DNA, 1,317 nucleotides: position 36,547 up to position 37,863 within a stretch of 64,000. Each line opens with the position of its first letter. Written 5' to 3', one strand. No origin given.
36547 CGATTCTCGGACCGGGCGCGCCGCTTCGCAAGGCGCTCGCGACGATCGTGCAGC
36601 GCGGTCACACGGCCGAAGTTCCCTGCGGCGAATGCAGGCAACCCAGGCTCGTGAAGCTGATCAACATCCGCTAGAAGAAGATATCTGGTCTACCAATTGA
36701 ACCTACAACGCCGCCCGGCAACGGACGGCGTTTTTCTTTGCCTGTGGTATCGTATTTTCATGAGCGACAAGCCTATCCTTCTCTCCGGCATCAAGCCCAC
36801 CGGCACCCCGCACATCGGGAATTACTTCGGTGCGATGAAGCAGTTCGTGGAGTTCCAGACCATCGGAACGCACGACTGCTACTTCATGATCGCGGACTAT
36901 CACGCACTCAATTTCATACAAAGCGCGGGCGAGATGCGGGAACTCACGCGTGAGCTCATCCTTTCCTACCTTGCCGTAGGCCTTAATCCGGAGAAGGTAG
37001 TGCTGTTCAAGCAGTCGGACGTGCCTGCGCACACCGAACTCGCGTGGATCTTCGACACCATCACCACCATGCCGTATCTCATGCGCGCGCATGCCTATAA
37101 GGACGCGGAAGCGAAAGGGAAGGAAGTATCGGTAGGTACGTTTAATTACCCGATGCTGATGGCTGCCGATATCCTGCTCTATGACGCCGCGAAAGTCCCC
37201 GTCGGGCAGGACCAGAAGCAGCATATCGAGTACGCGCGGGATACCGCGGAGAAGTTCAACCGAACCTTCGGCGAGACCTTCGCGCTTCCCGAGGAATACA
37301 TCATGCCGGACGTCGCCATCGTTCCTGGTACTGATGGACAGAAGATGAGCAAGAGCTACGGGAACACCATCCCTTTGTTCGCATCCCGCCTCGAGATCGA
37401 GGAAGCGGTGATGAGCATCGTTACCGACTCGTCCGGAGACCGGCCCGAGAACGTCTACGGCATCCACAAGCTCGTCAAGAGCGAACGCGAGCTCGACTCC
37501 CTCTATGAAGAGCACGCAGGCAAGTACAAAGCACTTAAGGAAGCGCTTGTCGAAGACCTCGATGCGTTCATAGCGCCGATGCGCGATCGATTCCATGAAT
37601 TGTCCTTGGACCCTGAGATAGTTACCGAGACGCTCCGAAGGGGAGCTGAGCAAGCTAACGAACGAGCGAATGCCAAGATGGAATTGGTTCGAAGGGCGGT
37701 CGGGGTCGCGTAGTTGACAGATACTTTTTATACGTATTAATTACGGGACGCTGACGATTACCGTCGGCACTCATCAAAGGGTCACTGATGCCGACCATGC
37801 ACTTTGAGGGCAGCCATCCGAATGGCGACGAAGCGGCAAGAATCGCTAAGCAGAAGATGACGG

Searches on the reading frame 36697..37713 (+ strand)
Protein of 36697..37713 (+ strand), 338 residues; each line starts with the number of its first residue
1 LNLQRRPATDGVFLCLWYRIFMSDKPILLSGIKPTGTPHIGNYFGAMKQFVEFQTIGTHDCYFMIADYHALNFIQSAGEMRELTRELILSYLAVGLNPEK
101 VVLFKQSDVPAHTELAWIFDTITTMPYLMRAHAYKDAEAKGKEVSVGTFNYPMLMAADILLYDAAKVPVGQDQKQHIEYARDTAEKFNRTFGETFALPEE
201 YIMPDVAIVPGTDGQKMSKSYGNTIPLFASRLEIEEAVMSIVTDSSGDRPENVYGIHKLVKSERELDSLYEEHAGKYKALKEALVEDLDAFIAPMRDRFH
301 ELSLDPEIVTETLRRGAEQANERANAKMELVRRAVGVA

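Call 40: search_protein_families(library=pfam, proteins=[window:36697-37713:+], max_evalue=0.001)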
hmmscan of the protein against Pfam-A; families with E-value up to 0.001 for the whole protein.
window:36697-37713:+ (338 aa): 1 family
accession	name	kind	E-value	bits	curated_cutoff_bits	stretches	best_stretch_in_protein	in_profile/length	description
PF00579.31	tRNA-synt_1b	-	3.7e-60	204.2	21.1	1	25-283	5-265/292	tRNA synthetases class I (W and Y)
